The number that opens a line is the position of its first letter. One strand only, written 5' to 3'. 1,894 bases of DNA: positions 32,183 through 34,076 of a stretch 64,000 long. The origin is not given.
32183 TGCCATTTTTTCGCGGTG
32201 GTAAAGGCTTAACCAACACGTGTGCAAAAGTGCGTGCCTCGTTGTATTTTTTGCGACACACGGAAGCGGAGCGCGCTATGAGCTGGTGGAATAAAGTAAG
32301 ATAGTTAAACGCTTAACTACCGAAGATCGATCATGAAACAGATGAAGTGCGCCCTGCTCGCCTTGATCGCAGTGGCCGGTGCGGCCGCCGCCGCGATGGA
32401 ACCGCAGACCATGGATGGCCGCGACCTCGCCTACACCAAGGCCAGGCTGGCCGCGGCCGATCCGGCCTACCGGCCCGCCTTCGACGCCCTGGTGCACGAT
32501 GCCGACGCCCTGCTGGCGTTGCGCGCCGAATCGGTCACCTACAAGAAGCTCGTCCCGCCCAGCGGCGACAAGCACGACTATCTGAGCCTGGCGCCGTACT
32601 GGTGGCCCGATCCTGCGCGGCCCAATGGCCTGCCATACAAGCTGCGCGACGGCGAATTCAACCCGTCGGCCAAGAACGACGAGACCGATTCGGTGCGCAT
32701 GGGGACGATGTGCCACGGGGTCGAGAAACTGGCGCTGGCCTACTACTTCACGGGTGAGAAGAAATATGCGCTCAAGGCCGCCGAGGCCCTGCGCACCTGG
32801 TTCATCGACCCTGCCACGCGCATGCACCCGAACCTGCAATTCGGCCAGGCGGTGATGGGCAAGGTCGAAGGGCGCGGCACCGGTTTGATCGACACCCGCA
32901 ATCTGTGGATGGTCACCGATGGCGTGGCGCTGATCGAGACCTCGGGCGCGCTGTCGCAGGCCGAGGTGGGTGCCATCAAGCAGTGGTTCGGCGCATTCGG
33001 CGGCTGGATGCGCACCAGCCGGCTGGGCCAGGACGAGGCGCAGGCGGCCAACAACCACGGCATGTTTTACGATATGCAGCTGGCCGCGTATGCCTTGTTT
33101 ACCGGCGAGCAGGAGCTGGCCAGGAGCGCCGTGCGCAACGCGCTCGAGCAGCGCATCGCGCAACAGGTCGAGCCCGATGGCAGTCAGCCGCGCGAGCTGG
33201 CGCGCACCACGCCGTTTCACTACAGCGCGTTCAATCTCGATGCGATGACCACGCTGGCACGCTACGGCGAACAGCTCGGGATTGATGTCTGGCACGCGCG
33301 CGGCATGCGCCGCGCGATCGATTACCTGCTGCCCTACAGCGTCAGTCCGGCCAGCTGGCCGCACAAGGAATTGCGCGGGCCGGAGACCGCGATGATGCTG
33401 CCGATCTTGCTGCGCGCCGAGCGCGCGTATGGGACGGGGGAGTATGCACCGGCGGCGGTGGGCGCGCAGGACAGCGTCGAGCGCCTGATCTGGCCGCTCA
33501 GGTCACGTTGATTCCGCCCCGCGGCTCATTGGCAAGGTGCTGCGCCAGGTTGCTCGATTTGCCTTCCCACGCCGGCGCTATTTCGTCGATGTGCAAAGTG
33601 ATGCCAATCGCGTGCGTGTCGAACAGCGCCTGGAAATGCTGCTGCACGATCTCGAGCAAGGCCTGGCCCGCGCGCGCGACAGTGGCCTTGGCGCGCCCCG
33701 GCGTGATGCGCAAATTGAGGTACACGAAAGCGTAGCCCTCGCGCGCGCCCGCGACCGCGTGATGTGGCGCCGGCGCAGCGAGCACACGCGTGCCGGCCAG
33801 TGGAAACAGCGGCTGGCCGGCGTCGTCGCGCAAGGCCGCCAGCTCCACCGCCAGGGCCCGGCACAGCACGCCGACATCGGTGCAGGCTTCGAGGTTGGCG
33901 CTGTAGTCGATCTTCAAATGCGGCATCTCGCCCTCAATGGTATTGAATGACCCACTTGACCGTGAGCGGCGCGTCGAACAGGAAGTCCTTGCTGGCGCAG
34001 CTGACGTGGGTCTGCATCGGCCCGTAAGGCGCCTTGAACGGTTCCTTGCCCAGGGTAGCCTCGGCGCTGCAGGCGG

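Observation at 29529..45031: Polyuronate locus pairs a lyase front end with an oxidative back end but has no dehydratase or cycloisomerase: a possible direct unsaturated-uronate to KdgD route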

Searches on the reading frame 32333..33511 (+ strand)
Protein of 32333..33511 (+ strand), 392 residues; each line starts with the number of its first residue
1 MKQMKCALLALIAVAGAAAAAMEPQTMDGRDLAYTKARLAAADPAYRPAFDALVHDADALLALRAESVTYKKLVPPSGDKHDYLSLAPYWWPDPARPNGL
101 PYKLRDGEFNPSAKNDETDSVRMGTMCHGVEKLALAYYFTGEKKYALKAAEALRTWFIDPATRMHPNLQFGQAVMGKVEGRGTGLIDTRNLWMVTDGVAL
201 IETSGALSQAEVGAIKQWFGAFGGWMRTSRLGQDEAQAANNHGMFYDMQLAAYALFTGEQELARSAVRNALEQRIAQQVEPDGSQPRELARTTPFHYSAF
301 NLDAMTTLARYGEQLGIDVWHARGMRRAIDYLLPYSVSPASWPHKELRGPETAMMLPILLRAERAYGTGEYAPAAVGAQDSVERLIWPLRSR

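Call 4: search_protein_families(library=pfam, proteins=[window:32333-33511:+])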
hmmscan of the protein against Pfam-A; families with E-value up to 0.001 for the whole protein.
window:32333-33511:+ (392 aa): 1 family
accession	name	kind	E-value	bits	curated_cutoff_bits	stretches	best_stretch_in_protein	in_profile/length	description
PF05426.18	Alginate_lyase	-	8.1e-89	298.2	22.2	1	69-342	3-275/275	Alginate lyase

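Call 6: search_protein_families(library=ncbifam, proteins=[window:32333-33511:+], max_evalue=0.00001)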
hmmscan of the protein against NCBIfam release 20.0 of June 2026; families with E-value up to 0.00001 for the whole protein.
window:32333-33511:+ (392 aa): 0 families

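Call 23: search_solved_structures(query=window:32333-33511:+, max_evalue=0.001)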
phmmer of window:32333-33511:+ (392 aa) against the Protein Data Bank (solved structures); distinct sequences matched with E-value up to 0.001: 7.
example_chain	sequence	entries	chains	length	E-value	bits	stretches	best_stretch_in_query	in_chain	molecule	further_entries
3nfv_A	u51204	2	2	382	3.4e-84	286.6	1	36-349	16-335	alginate lyase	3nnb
8bdq_A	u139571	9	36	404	5.7e-61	210.1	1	60-375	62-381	Alginate lyase family protein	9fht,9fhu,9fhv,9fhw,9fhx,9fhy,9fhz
9fi5_A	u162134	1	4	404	2e-60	208.4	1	60-375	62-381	Alginate lyase family protein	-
9fi3_A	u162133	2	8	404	2.8e-60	207.9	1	60-375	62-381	Alginate lyase family protein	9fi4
9fi0_A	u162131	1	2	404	2.8e-60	207.9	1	60-375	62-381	Alginate lyase family protein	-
9fi1_A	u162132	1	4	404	5.3e-60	206.9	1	60-375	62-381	Alginate lyase family protein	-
9fi6_A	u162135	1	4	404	6.8e-60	206.6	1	60-375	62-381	Alginate lyase family protein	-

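Call 69: search_solved_structures(query=window:32333-33511:+, max_evalue=10)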
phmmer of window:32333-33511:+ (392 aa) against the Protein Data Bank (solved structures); distinct sequences matched with E-value up to 10: 11.
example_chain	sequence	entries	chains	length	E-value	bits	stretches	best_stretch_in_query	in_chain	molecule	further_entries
3nfv_A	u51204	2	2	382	3.4e-84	286.6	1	36-349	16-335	alginate lyase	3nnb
8bdq_A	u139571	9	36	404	5.7e-61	210.1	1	60-375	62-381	Alginate lyase family protein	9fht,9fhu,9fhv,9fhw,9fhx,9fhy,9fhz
9fi5_A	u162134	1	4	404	2e-60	208.4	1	60-375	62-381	Alginate lyase family protein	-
9fi3_A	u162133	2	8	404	2.8e-60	207.9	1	60-375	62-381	Alginate lyase family protein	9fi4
9fi0_A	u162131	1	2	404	2.8e-60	207.9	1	60-375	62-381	Alginate lyase family protein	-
9fi1_A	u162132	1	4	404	5.3e-60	206.9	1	60-375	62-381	Alginate lyase family protein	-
9fi6_A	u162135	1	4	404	6.8e-60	206.6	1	60-375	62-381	Alginate lyase family protein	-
6jp4_A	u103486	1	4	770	0.14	14.7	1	110-169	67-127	Alginate lyase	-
6jph_A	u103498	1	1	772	0.14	14.6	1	110-169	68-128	Alginate lyase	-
6jpn_A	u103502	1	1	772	0.14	14.6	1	110-169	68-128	Alginate lyase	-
6trs_A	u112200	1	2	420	0.15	14.6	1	221-324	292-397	RNA polymerase II transcription factor B subunit 2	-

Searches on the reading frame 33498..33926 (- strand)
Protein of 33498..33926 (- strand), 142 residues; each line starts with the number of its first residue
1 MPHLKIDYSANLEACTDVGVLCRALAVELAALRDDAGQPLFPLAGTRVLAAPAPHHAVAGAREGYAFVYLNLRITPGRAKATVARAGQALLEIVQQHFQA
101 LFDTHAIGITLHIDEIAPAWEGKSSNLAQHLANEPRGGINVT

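Call 4: search_protein_families(library=pfam, proteins=[window:33498-33926:-])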
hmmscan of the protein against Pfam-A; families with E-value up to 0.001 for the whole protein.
window:33498-33926:- (142 aa): 1 family
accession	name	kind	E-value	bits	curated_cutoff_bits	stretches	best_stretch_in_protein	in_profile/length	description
PF02962.20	CHMI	-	7.2e-30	104.4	26.5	1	2-131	1-124/124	5-carboxymethyl-2-hydroxymuconate isomerase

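Call 6: search_protein_families(library=ncbifam, proteins=[window:33498-33926:-], max_evalue=0.00001)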
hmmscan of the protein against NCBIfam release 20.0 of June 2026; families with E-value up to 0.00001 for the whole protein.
window:33498-33926:- (142 aa): 1 family
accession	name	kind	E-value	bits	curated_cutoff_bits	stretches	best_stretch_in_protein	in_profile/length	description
NF011605.0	PRK15031.1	equivalog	1.6e-13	51.2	215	1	1-127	1-121/126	5-carboxymethyl-2-hydroxymuconate Delta-isomerase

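Call 62: search_solved_structures(query=window:33498-33926:-, max_evalue=0.01, show_alignments=1)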
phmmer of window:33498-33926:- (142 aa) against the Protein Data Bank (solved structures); distinct sequences matched with E-value up to 0.01: 3.
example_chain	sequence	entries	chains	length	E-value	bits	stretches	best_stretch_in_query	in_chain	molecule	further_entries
4jj9_A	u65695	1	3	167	7.6e-26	94.2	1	1-127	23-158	5-carboxymethyl-2-hydroxymuconate delta-isomerase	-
1otg_A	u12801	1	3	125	2.2e-11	47.4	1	36-127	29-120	5-CARBOXYMETHYL-2-HYDROXYMUCONATE ISOMERASE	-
4jcu_A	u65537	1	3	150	3.1e-09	40.4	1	1-127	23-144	5-carboxymethyl-2-hydroxymuconate isomerase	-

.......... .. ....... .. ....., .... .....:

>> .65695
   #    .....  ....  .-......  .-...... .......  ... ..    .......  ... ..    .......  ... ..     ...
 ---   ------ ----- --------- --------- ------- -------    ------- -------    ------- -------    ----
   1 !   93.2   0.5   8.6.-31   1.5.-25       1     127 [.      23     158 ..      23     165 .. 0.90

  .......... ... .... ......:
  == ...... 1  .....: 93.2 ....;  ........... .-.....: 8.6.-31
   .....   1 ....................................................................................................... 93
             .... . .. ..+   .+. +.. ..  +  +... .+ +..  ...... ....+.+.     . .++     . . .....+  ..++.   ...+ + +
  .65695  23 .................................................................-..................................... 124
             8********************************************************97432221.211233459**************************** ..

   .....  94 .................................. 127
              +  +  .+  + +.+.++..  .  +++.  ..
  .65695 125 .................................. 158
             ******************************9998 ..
